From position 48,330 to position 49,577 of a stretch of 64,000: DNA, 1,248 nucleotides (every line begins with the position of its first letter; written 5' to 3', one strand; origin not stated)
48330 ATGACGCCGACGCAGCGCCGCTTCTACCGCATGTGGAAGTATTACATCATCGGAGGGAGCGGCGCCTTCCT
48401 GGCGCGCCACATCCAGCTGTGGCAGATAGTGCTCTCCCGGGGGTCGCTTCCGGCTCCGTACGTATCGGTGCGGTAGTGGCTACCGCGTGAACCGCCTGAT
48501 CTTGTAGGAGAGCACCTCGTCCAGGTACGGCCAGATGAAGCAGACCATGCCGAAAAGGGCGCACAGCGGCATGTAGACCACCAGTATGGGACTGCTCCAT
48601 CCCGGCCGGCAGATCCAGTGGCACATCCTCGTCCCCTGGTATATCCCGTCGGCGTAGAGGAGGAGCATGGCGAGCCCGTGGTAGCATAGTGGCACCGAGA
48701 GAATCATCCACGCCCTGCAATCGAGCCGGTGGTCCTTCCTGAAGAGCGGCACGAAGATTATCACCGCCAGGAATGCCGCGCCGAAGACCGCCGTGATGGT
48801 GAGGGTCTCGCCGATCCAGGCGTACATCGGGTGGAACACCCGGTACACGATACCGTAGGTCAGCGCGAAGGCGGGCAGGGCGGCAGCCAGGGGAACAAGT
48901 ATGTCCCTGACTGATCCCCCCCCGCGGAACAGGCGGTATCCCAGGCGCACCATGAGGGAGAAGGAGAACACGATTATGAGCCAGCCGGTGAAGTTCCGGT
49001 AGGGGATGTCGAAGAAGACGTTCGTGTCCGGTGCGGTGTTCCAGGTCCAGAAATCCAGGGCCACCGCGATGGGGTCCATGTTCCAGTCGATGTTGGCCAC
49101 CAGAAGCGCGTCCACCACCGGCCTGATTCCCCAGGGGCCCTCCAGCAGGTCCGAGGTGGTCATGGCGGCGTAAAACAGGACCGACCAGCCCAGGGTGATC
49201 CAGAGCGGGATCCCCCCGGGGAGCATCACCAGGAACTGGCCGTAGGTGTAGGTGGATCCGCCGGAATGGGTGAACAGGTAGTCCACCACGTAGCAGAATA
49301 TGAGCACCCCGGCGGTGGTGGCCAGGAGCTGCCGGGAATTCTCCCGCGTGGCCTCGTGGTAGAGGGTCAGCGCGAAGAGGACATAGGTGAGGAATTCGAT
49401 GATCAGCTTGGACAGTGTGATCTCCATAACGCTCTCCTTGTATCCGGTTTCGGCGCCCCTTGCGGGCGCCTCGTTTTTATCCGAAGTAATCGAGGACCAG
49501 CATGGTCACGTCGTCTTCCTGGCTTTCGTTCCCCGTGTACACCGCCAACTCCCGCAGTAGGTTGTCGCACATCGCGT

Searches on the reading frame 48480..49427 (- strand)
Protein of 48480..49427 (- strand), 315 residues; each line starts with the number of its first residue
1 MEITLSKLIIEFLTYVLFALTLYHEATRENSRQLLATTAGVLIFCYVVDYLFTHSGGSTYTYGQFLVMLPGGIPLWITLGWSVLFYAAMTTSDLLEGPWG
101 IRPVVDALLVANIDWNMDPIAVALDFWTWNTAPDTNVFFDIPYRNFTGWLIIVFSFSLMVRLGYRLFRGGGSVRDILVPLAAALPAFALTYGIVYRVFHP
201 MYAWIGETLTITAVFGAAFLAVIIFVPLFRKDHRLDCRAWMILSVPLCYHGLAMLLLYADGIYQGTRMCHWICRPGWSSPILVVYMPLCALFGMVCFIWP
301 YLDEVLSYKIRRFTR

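Call 10: search_protein_families(library=pfam, proteins=[window:48480-49427:-], max_evalue=0.001)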
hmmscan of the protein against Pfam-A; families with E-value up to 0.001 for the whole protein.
window:48480-49427:- (315 aa): 1 family
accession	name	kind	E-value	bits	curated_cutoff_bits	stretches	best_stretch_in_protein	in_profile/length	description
PF04240.17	Caroten_synth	-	5.7e-17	62.8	25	1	14-205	5-201/209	Carotenoid biosynthesis protein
